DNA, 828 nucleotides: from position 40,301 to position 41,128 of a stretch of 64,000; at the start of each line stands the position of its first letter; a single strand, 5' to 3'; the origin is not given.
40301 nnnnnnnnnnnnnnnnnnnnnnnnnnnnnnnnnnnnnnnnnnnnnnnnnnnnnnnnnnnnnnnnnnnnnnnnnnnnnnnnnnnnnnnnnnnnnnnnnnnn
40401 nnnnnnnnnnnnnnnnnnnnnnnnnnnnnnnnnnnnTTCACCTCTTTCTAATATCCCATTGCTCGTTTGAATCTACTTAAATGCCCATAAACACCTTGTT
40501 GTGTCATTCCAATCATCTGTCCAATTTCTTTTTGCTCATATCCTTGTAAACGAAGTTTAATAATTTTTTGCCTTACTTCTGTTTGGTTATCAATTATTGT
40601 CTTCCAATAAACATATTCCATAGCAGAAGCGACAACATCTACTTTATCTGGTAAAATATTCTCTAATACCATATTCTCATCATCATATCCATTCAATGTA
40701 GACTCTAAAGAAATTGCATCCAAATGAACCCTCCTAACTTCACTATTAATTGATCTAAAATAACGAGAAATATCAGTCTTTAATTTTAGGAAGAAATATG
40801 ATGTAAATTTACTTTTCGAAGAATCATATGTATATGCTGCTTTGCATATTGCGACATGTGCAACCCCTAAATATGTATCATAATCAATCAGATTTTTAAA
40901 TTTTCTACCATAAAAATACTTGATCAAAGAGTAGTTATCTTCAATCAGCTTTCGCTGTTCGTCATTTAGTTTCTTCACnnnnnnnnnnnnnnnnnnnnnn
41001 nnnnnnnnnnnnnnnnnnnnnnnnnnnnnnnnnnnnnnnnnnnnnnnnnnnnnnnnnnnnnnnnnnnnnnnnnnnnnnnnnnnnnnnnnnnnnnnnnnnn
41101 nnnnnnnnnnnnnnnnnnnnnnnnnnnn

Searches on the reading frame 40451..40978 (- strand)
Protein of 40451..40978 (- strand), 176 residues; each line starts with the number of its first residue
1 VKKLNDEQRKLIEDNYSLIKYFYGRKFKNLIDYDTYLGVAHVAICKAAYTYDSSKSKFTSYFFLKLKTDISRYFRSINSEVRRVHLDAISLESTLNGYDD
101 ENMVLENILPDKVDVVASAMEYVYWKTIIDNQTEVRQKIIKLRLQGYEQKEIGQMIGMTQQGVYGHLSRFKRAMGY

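Call 39: search_protein_families(library=pfam, proteins=[window:40451-40978:-], max_evalue=0.01)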
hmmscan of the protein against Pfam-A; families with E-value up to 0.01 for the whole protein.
window:40451-40978:- (176 aa): 6 families
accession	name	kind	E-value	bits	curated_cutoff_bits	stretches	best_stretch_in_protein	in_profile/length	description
PF06056.18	Terminase_5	-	0.00028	21.2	20.3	1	134-169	1-36/58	Putative ATPase subunit of terminase (gpP-like)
PF08281.18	Sigma70_r4_2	-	0.00042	20.3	25.7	1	134-174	13-54/54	Sigma-70, region 4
PF13384.12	HTH_23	-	0.0028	17.9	24.6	1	132-172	3-43/50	Homeodomain-like domain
PF04545.22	Sigma70_r4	-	0.0055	16.6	24.1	0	137-161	10-35/50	Sigma-70, region 4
PF13518.12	HTH_28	-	0.0058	17.1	25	1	136-172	2-38/52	Helix-turn-helix domain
PF16475.10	DUF5052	-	0.0086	16.1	29.4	0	76-170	21-112/199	Domain of unknown function (DUF5052)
